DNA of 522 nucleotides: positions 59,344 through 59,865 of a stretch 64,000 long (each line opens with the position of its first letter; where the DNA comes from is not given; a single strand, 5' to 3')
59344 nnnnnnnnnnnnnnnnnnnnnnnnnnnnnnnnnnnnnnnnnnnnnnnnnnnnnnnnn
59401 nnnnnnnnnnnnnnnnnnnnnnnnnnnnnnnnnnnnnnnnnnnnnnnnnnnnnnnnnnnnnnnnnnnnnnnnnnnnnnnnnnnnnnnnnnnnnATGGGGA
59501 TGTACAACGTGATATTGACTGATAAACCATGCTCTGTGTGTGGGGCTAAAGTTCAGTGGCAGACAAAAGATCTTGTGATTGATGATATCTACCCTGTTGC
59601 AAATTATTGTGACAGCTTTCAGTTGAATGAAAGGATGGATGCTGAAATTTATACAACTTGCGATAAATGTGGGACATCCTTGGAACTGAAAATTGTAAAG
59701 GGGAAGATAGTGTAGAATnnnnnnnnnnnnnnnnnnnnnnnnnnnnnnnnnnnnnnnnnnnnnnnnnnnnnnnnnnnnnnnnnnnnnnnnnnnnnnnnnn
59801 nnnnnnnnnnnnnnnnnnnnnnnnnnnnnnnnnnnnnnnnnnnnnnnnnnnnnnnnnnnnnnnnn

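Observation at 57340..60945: Cluster of unknowns: HExxH protein opposite a zinc-ribbon plus HEPN-like (R-x4-H) gene pair and a DUF5667-like protein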

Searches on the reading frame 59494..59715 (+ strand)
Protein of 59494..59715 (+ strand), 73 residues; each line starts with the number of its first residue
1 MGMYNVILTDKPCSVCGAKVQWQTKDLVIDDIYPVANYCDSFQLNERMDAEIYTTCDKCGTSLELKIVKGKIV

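Call 3: search_protein_families(library=pfam, proteins=[window:59494-59715:+], max_evalue=1)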
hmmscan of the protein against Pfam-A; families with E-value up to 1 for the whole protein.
window:59494-59715:+ (73 aa): 17 families
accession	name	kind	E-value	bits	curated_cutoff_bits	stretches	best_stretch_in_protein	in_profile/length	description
PF14803.11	Zn_ribbon_Nudix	-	7.1e-05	23.1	25.6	2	56-70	3-17/34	Nudix N-terminal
PF13240.11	Zn_Ribbon_1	-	0.00018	21.6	25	1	10-20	13-23/23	zinc-ribbon domain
PF21344.3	Zn_ribbon_LysW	-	0.00097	19.2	27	1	48-65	17-33/46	Alpha-aminoadipate carrier protein LysW-like, globular domain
PF11781.13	Zn_ribbon_RRN7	-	0.0084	16.2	27.1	1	10-23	4-16/32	Zinc-finger of RNA-polymerase I-specific TFIIB, Rrn7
PF24461.1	DUF7576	-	0.012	15.9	27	1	43-65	7-29/60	Family of unknown function (DUF7576)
PF24458.1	DUF7573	-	0.024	15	30.2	0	9-21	10-22/39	Domain of unknown function (DUF7573)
PF07191.17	Zn_ribbon_6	-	0.026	15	25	1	13-65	3-41/67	Double zinc ribbon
PF12773.13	DZR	-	0.028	15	27.3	1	10-65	12-36/45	Double zinc ribbon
PF06677.18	Auto_anti-p27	-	0.046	14.3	24.1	0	8-18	13-23/40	Sjogren's syndrome/scleroderma autoantigen 1 (Autoantigen p27)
PF13248.11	Zn_ribbon_3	-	0.056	13.4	27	0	54-62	3-11/26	zinc-ribbon domain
PF14446.12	Prok-RING_1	-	0.075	13.4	29.1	0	9-29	3-22/54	Prokaryotic RING finger family 1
PF14149.11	YhfH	-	0.078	13.3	27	0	8-21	11-24/37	YhfH-like protein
PF05191.20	ADK_lid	-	0.097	13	26.6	0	55-63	23-31/36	Adenylate kinase, active site lid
PF22289.1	DmmA-like_C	-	0.12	12.8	27.4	0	45-64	11-29/44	Dimethylamine monooxygenase subunit DmmA-like, C-terminal domain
PF18439.7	zf_UBZ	-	0.16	12.1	25.6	0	55-64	4-13/32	Ubiquitin-Binding Zinc Finger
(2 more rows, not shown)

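Call 4: search_protein_families(library=padloc, proteins=[window:59494-59715:+], max_evalue=1)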
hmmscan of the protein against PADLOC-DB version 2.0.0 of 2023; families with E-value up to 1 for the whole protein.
window:59494-59715:+ (73 aa): 0 families

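Call 5: search_protein_families(library=ncbifam, proteins=[window:59494-59715:+], max_evalue=1)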
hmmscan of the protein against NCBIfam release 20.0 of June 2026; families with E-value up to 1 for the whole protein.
window:59494-59715:+ (73 aa): 5 families
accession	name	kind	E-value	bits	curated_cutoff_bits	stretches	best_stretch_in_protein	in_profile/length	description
NF041070.1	carrier_LysW_Arch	domain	0.0018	18.3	75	1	48-70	19-40/57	alpha-aminoadipate/glutamate carrier protein LysW/ArgW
NF040728.1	MerB_rel_SaoL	equivalog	0.0051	16.8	140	1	49-73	111-135/159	MerB-like organometallic lyase SaoL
NF009144.0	PRK12496.1-1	equivalog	0.011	15.8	297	0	3-21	133-151/176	hypothetical protein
TIGR02605.1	CxxC_CxxC_SSSS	subfamily_domain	0.013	15.5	31.3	1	39-63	11-37/52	FmdB family zinc ribbon protein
TIGR03655.1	anti_R_Lar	subfamily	0.053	13.8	39.6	1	11-64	2-39/55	Lar family restriction alleviation protein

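Call 6: search_protein_families(library=phrogs, proteins=[window:59494-59715:+], max_evalue=1)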
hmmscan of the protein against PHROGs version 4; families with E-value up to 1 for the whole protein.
window:59494-59715:+ (73 aa): 21 families
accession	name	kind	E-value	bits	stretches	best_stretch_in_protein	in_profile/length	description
phrog_21057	-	unknown function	0.022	15.7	0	48-66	19-37/72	-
phrog_12346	-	unknown function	0.023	15.9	1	47-64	34-51/82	-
phrog_10714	-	unknown function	0.037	15.2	0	43-68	78-104/109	-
phrog_4188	-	unknown function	0.053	14.3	1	44-60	27-43/50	-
phrog_9188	-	unknown function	0.078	14.2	0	55-67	56-68/70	-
phrog_6504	-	unknown function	0.081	14.1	1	38-66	17-47/61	-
phrog_2834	-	unknown function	0.083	13.8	0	49-66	11-28/78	-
phrog_17918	-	unknown function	0.085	13.7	0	10-20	6-16/46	-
phrog_1271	-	DNA, RNA and nucleotide metabolism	0.099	13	1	10-66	177-225/361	HNH endonuclease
phrog_5435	-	unknown function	0.12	13.7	0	6-45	10-52/96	-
phrog_888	-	unknown function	0.13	13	1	1-33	1-30/271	-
phrog_6422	-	moron, auxiliary metabolic gene and host takeover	0.17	13.2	0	11-41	8-38/120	Lar-like restriction alleviation protein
phrog_5130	-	unknown function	0.17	13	1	47-64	41-58/63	-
phrog_9414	-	unknown function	0.18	12.9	0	6-26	22-41/71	-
phrog_29564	-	unknown function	0.25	12.6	1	47-70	15-38/58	-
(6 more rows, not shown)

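Call 20: list_cluster_members(proteins=[P0121, P0008, window:59494-59715:+, window:57607-58284:+])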
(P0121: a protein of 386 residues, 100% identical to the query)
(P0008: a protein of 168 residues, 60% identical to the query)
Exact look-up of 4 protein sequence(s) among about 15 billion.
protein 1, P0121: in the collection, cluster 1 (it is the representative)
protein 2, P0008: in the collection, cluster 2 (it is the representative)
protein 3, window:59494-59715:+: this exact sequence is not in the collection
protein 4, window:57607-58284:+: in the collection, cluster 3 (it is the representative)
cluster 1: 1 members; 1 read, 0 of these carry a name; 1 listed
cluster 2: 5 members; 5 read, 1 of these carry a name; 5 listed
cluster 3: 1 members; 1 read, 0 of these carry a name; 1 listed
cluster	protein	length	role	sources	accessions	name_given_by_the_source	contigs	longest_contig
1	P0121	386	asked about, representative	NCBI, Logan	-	-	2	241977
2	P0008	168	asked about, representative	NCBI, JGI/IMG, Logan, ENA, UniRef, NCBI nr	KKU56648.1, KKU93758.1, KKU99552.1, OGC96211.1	hypothetical protein A3H89_00330 [Candidatus Amesbacteria bacterium ... | Bacterial toxin RNase RnlA/LsoA DBD domain-containing protein n=4 Tax=Candidatus ... | MAG: hypothetical protein UX78_C0005G0064 [Candidatus Amesbacteria bacterium ...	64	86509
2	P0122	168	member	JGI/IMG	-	-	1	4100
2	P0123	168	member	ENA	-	-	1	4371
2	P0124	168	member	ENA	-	-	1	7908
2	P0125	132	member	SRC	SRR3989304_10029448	-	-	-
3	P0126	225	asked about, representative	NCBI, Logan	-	-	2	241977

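Call 51: find_related_loci(query=window:59494-59712:+, collection=metagenome_contigs, flank=4000)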
Query window:59494-59712:+ (73 aa) in metagenome_contigs; peptide patterns used: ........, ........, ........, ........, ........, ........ (x = any residue, [..] = any of these).
352 stretches matched a pattern; 1 encode a relative of the query (tblastn E <= 1e-3); 1 distinct loci.
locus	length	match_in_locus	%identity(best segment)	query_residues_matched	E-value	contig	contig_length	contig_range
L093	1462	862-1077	56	1-72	3e-27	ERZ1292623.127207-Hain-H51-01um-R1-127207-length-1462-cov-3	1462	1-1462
